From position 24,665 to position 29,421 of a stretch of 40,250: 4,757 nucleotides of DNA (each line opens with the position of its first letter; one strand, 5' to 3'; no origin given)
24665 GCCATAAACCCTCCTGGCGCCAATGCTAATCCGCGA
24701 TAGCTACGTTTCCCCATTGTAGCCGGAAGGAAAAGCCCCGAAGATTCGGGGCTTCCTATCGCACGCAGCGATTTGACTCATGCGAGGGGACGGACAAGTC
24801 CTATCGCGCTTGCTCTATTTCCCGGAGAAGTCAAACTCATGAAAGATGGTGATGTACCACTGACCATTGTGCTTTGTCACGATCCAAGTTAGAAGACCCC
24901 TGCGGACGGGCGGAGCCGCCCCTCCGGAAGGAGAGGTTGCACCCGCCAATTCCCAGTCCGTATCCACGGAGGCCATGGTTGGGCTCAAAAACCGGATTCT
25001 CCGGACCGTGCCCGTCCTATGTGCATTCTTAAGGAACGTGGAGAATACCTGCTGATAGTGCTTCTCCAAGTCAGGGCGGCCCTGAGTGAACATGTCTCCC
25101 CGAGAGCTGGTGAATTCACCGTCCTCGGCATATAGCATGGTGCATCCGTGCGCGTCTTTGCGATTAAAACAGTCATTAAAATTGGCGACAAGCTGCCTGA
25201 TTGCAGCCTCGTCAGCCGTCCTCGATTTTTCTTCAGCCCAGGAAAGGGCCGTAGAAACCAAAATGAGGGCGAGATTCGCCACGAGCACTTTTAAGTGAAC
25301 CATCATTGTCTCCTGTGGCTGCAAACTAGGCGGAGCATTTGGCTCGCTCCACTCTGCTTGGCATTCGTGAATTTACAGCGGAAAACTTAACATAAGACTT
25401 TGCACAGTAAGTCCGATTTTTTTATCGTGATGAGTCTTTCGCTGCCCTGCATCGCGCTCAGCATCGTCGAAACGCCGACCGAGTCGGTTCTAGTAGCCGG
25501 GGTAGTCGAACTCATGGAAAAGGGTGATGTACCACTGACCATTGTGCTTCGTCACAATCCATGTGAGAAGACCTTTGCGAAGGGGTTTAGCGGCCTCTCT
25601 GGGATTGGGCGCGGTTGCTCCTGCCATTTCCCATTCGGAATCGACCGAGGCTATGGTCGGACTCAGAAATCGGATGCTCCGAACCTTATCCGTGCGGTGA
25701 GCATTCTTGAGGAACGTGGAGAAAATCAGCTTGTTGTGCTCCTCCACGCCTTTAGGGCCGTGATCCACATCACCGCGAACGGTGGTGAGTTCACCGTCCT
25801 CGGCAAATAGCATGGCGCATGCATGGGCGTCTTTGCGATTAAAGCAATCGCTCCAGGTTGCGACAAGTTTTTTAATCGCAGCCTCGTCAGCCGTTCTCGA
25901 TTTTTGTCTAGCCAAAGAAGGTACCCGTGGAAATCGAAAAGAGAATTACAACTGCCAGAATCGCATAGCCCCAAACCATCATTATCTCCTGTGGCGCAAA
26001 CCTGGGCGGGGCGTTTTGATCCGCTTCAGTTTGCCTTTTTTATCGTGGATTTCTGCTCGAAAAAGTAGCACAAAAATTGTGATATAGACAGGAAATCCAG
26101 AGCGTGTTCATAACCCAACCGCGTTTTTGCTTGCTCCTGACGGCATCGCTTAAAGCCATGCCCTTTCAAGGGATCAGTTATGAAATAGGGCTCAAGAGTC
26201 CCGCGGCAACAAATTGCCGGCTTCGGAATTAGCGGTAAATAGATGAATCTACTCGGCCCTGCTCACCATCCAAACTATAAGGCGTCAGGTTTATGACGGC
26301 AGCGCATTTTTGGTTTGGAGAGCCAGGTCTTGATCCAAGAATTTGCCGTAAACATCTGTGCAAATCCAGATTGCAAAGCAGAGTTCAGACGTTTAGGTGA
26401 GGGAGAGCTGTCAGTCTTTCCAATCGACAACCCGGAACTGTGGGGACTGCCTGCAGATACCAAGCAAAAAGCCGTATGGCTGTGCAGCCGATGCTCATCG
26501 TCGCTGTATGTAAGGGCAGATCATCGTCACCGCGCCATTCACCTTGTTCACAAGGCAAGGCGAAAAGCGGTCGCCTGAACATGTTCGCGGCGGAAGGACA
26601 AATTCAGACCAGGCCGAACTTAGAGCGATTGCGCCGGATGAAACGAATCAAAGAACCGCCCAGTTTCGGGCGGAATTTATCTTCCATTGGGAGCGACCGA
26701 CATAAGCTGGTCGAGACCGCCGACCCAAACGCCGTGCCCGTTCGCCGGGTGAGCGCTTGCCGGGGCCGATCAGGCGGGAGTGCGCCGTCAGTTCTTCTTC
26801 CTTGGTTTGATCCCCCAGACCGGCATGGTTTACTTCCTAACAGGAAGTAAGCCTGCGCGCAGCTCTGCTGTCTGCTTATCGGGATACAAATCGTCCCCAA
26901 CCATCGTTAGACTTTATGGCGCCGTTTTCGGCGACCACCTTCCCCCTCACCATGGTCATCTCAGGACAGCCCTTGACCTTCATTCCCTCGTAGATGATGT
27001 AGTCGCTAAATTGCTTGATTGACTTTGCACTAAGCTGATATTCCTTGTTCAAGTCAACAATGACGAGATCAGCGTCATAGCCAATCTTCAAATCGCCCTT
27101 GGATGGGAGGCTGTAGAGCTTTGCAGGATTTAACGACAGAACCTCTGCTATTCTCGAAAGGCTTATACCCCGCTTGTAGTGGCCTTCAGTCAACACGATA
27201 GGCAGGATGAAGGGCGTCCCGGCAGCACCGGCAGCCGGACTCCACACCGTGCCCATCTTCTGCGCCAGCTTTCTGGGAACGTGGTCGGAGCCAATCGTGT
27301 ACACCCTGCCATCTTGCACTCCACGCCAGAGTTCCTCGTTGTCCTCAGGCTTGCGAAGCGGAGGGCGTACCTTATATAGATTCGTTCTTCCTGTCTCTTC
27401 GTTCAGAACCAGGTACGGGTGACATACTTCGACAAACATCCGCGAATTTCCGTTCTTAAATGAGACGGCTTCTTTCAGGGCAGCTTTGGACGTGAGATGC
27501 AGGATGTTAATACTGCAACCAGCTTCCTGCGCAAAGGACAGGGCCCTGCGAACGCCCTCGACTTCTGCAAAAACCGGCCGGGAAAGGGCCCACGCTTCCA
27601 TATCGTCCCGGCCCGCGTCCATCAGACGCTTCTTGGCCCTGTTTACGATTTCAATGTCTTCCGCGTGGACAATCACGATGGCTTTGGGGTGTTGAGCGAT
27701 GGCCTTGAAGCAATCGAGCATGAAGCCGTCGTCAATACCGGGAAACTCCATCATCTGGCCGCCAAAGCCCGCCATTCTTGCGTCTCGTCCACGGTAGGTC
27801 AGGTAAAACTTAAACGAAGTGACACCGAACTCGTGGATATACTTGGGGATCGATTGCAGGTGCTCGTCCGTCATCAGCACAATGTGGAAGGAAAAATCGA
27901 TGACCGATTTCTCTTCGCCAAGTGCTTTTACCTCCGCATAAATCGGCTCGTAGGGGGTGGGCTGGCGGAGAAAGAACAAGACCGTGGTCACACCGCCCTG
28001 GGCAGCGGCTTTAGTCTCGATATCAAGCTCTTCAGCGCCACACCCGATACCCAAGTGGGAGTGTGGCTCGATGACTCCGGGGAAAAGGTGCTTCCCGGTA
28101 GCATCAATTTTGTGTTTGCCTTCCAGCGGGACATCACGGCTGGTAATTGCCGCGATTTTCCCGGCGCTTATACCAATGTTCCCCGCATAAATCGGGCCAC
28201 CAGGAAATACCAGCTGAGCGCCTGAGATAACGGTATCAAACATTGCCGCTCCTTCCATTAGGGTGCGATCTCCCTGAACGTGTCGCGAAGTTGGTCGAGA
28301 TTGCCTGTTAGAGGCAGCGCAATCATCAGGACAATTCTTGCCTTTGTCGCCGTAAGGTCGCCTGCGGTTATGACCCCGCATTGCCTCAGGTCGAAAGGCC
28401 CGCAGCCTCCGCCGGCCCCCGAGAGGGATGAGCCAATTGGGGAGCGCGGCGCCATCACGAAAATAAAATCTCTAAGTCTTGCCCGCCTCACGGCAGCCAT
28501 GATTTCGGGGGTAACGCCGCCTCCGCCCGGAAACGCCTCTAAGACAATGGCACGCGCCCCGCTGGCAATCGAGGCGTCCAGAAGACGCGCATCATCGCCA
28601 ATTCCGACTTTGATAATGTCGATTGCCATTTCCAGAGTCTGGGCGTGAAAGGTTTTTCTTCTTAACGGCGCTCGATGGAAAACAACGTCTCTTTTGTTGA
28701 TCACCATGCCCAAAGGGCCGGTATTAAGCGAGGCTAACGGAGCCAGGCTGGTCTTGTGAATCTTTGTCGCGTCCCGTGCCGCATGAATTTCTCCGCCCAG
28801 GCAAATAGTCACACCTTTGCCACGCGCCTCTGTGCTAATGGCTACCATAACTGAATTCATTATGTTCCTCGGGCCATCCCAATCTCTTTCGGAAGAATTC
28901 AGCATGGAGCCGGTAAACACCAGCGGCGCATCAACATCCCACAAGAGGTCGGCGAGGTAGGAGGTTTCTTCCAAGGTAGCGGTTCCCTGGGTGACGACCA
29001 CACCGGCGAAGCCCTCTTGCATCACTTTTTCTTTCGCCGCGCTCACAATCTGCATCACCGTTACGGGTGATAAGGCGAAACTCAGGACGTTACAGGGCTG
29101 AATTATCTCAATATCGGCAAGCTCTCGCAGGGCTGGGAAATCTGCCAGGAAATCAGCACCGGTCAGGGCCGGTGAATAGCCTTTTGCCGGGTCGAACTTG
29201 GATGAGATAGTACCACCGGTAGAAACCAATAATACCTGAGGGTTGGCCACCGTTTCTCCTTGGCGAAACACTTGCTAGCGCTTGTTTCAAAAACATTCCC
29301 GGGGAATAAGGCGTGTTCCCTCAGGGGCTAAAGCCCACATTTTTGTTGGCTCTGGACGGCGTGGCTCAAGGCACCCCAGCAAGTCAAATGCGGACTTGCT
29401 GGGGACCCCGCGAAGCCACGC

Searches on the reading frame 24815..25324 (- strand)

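Call 13: search_protein_families(library=pfam, proteins=[window:24815-25324:-], max_evalue=0.001)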
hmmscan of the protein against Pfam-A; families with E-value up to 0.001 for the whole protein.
window:24815-25324:- (169 aa): 4 families
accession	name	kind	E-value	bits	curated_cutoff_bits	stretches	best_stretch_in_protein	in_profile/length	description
PF13577.12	SnoaL_4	-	8.2e-10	39.2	24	1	35-159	2-123/126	SnoaL-like domain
PF14534.12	DUF4440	-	1e-09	39.2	25.2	1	42-157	1-106/107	Domain of unknown function (DUF4440)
PF12680.13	SnoaL_2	-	8.9e-05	23.5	27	1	46-104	1-57/102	SnoaL-like domain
PF13474.12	SnoaL_3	-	0.00051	20.8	22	1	42-161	1-114/121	SnoaL-like domain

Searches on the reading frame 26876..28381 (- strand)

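Call 46: search_protein_families(library=pfam, proteins=[window:26876-28381:-], max_evalue=0.001)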
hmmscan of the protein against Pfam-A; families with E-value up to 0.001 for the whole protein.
window:26876-28381:- (501 aa): 2 families
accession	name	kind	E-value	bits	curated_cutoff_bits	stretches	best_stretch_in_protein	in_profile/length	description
PF01979.26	Amidohydro_1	-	1.4e-15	57.8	25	1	99-483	2-345/345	Amidohydrolase family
PF07969.17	Amidohydro_3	-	1e-12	48.7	29.7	1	404-484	405-472/472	Amidohydrolase family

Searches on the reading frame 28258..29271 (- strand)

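Call 46: search_protein_families(library=pfam, proteins=[window:28258-29271:-], max_evalue=0.001)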
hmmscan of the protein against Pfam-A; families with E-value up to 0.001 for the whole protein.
window:28258-29271:- (337 aa): 2 families
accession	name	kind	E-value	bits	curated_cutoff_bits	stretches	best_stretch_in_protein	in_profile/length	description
PF00710.25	Asparaginase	-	8.5e-49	166.1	22.5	1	12-202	1-191/193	Asparaginase, N-terminal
PF17763.6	Asparaginase_C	-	2.8e-19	69.6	34.6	1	217-332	2-114/114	Glutaminase/Asparaginase C-terminal domain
